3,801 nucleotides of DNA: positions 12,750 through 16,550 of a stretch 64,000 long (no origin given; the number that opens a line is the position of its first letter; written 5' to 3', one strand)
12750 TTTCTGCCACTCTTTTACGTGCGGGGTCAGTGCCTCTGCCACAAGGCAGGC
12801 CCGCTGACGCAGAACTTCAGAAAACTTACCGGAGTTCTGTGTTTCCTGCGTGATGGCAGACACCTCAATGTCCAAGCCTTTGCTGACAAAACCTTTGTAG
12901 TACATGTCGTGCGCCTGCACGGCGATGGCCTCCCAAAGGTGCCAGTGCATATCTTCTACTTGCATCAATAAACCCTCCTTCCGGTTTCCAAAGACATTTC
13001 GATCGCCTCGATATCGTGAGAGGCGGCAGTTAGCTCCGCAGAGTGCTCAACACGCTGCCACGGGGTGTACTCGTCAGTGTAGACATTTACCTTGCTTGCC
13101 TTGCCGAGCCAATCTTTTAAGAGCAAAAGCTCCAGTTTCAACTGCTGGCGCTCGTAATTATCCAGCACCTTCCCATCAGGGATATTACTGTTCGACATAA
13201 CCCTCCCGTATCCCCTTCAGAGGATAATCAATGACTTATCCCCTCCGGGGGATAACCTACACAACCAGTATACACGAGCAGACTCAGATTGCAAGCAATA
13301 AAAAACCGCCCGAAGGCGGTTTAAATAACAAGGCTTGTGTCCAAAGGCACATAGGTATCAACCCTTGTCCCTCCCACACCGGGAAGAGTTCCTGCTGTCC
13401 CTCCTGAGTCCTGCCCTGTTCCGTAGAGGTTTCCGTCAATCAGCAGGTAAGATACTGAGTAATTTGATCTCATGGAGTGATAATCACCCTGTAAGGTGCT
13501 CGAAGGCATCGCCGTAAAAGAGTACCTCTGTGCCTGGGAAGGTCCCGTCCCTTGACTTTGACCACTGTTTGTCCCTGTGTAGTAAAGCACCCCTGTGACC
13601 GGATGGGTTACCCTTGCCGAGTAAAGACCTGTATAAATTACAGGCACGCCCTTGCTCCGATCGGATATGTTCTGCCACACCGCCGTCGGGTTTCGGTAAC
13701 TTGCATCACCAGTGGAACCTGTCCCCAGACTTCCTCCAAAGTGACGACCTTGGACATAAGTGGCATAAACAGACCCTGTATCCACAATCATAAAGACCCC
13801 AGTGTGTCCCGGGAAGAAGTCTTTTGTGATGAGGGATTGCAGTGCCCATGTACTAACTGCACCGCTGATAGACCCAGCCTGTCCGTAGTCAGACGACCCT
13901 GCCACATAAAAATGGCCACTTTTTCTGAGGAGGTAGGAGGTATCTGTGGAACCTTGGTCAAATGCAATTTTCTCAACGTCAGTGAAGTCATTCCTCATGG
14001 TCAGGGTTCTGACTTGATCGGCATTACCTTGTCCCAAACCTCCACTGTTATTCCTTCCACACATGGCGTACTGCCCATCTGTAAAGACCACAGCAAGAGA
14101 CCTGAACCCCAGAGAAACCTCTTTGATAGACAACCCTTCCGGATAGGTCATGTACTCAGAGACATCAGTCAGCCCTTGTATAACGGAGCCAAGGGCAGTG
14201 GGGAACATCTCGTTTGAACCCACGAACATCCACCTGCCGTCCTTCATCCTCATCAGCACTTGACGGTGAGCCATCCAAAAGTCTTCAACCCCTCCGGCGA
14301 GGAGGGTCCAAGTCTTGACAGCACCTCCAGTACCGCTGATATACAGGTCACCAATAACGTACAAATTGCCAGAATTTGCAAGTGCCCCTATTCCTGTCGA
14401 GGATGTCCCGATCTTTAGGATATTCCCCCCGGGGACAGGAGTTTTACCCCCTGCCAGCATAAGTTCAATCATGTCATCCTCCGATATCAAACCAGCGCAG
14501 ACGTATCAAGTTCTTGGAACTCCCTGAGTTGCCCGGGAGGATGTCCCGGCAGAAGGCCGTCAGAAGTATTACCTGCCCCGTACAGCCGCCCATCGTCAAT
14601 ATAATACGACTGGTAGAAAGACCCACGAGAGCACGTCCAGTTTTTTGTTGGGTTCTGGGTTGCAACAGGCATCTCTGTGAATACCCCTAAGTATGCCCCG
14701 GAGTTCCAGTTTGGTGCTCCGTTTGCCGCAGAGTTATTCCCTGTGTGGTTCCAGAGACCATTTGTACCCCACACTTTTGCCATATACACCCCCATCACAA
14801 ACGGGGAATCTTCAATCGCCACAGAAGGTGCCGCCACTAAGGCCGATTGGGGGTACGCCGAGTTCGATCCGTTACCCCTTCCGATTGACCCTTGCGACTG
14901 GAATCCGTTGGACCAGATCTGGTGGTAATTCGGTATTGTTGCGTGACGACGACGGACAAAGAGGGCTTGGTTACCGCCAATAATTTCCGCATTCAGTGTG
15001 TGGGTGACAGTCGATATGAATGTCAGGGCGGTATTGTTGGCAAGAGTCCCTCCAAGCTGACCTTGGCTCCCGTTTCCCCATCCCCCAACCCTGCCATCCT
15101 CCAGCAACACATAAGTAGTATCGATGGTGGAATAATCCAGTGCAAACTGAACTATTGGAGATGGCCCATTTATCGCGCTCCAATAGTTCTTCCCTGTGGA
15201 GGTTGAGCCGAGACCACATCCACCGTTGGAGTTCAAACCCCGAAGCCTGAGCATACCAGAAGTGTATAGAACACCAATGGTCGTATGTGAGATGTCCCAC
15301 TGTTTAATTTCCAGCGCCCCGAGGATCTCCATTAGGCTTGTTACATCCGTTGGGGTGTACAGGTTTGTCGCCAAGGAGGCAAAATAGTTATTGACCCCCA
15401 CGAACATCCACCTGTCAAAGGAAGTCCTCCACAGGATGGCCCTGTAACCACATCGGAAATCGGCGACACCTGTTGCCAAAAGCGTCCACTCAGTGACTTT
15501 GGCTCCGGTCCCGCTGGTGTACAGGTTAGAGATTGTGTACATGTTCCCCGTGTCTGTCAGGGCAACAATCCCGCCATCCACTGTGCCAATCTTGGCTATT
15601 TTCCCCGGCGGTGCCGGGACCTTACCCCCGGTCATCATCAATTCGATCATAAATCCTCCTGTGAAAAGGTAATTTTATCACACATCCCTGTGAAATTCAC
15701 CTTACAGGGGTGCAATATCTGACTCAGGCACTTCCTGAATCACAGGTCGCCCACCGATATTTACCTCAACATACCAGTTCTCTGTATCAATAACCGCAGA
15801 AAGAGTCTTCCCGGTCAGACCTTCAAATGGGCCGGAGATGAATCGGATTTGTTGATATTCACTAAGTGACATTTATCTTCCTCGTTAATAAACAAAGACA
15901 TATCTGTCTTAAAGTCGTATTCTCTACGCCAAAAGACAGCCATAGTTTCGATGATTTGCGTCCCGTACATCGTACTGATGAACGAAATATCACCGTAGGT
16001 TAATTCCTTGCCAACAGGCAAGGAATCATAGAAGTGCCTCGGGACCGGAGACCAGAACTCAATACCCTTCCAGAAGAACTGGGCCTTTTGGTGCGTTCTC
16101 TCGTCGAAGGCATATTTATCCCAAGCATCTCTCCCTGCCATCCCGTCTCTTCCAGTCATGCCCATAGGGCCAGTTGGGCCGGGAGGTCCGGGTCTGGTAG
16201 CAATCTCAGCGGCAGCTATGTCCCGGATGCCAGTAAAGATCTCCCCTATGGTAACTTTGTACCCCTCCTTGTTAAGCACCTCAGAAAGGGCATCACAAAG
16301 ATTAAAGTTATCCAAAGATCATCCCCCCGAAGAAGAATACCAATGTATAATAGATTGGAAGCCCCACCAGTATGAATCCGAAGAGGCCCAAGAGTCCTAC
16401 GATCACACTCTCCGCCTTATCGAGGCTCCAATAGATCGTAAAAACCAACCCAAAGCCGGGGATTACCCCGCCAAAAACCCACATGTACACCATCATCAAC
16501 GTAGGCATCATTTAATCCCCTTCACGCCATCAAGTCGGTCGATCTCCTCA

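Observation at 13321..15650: Tandem paralogous RCC1-like beta-propeller proteins with a shared MIELM..GGK N-terminus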

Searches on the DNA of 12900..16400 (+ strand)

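Call 6: search_dna_similar(query=window:12900-16400:+, collection=phages, mode=near, max_rows=25)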
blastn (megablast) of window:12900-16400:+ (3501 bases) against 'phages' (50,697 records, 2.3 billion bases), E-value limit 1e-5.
Records with a match: 19; places in all: 19; records where one place covers at least 80% of the query: 0.
Best place of each record, by identity: 90-95% 2; 80-90% 14; 60-80% 3.
By first word of the organism name: Pectobacterium 10; Cronobacter 8; Klebsiella 1.
By host as written in the record: Cronobacter sakazakii 4; Pectobacterium carotovorum subsp. carotovorum 27 3; Cronobacter sakazakii ATCC 29544 2; Cronobacter sp. 2; Pectobacterium atrosepticum SCRI1043 2; Pectobacterium sp. 2; Klebsiella aerogenes 1; Pectobacterium carotovorum 1; and 2 more.
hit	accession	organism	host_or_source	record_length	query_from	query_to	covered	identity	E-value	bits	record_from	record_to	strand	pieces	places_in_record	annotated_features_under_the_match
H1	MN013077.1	Klebsiella phage vB_KaeM_KaOmega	Klebsiella aerogenes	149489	1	3284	29%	89.9%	0e+0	1294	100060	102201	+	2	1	hypothetical protein (x4)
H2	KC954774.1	Cronobacter phage CR8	Cronobacter sakazakii ATCC 29544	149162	356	3288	16%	83.3%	1e-116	508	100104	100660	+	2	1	hypothetical protein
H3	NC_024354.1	Cronobacter phage CR8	Cronobacter sakazakii ATCC 29544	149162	356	3288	16%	83.3%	1e-116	508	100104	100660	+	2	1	hypothetical protein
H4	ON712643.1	Pectobacterium phage vB_PcaM_P7_Pc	Pectobacterium carotovorum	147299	356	3288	16%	82.9%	3e-113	491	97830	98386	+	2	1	hypothetical protein (x2) | ribosome_binding_site (x2)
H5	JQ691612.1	Cronobacter phage CR3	Cronobacter sakazakii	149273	366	3288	16%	83.5%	1e-116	506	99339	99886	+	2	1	hypothetical protein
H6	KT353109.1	Cronobacter phage PBES 02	Cronobacter sp.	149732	366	3288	16%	83.5%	1e-116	506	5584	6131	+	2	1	hypothetical protein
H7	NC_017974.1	Cronobacter phage CR3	Cronobacter sakazakii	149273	366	3288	16%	83.5%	1e-116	506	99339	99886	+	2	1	hypothetical protein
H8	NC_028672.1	Cronobacter phage PBES 02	Cronobacter sp.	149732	366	3288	16%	83.5%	1e-116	506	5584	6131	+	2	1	hypothetical protein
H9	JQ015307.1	Pectobacterium phage phiTE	Pectobacterium atrosepticum SCRI1043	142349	2802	3272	13%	86.0%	6e-140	505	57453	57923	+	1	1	hypothetical protein (x2)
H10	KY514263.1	Pectobacterium phage vB_PatM_CB7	Pectobacterium atrosepticum DSM 30186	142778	2802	3272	13%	86.0%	6e-140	505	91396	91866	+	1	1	hypothetical protein (x2)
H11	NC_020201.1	Pectobacterium phage phiTE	Pectobacterium atrosepticum SCRI1043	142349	2802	3272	13%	86.0%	6e-140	505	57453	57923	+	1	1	hypothetical protein (x2)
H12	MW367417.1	Pectobacterium phage PcCB7V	Pectobacterium sp. 7V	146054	2802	3269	13%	83.4%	3e-118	433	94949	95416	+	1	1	tail fiber protein | hypothetical protein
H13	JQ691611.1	Cronobacter phage CR9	Cronobacter sakazakii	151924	1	182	5%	90.1%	3e-59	237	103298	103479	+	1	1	hypothetical protein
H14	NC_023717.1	Cronobacter phage CR9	Cronobacter sakazakii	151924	1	182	5%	90.1%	3e-59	237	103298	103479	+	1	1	hypothetical protein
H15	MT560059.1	Pectobacterium phage POP15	Pectobacterium carotovorum subsp. ...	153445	310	442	4%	78.4%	4e-13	84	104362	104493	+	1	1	hypothetical protein (x2)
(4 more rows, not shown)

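Call 8: get_annotated_region(hit=H1, flank=6000)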
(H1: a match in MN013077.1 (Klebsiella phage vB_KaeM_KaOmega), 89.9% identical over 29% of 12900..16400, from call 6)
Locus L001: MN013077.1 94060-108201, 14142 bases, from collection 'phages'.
description: Klebsiella phage vB_KaeM_KaOmega, complete genome.
organism: Klebsiella phage vB_KaeM_KaOmega (NCBI taxid 2591365)
taxonomy: Viruses; Duplodnaviria; Heunggongvirae; Uroviricota; Caudoviricetes; Vequintavirinae; Certrevirus
host: Klebsiella aerogenes; source: raw sewage; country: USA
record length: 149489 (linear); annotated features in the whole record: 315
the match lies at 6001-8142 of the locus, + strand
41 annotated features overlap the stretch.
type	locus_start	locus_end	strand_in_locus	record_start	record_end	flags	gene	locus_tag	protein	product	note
CDS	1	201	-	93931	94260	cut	-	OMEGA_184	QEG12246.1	hypothetical protein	gp184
CDS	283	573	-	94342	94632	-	-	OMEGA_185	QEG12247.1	hypothetical protein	gp185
CDS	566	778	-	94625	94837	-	-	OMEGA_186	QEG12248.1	hypothetical protein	gp186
CDS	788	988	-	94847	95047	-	-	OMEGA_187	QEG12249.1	hypothetical protein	gp187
CDS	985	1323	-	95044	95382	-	-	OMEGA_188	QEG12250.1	hypothetical protein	gp188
CDS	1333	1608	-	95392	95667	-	-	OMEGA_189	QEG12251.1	hypothetical protein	gp189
CDS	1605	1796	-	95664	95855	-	-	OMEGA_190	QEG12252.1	hypothetical protein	gp190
CDS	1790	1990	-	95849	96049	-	-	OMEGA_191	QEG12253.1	hypothetical protein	gp191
CDS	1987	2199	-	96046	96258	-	-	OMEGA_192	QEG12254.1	hypothetical protein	gp192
CDS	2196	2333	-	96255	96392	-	-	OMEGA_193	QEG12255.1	hypothetical protein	gp193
CDS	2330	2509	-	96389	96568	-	-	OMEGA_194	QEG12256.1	hypothetical protein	gp194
CDS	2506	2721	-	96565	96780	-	-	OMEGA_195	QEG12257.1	hypothetical protein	gp195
CDS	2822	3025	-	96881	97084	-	-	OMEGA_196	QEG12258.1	hypothetical protein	gp196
CDS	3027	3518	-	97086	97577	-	-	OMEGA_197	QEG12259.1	hypothetical protein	gp197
CDS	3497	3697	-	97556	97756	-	-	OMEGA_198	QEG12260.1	hypothetical protein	gp198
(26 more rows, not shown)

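Call 41: get_annotated_region(hit=H2, flank=2500)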
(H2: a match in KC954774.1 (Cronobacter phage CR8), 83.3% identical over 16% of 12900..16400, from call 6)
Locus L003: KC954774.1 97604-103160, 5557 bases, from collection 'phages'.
description: Cronobacter phage CR8, complete genome.
organism: Cronobacter phage CR8 (NCBI taxid 1327934)
taxonomy: Viruses; Duplodnaviria; Heunggongvirae; Uroviricota; Caudoviricetes; Vequintavirinae; Certrevirus; Certrevirus CR8
host: Cronobacter sakazakii ATCC 29544; source: -; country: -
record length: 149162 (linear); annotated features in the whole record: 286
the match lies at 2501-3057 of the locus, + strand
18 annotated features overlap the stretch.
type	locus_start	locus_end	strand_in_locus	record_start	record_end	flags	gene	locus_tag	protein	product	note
CDS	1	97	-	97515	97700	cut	-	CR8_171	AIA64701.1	hypothetical protein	-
CDS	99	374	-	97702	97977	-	-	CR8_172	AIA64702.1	hypothetical protein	-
CDS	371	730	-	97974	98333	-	-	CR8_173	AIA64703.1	hypothetical protein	-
CDS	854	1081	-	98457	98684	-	-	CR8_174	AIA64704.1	hypothetical protein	-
CDS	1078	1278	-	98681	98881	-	-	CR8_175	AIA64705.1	hypothetical protein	-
CDS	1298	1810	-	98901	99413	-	-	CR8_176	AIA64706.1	hypothetical protein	-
CDS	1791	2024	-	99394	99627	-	-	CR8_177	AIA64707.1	hypothetical protein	-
CDS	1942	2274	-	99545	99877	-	-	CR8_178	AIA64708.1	hypothetical protein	-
CDS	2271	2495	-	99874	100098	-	-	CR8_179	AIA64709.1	hypothetical protein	-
CDS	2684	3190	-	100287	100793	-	-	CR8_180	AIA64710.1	hypothetical protein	-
CDS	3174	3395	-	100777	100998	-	-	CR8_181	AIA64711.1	hypothetical protein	-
CDS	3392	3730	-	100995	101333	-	-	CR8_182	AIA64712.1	hypothetical protein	-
CDS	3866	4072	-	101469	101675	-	-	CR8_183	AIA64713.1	hypothetical protein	-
CDS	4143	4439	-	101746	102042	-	-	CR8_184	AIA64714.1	hypothetical protein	-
CDS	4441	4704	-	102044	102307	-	-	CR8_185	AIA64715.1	hypothetical protein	-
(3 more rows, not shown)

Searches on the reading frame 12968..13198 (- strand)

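Call 26: search_protein_families(library=phrogs, proteins=[window:12968-13198:-], max_evalue=0.001)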
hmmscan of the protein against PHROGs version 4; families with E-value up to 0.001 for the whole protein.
window:12968-13198:- (77 aa): 1 family
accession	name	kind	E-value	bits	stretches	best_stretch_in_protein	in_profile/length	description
phrog_29092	-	unknown function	1.9e-33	115.6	1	4-77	2-75/75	-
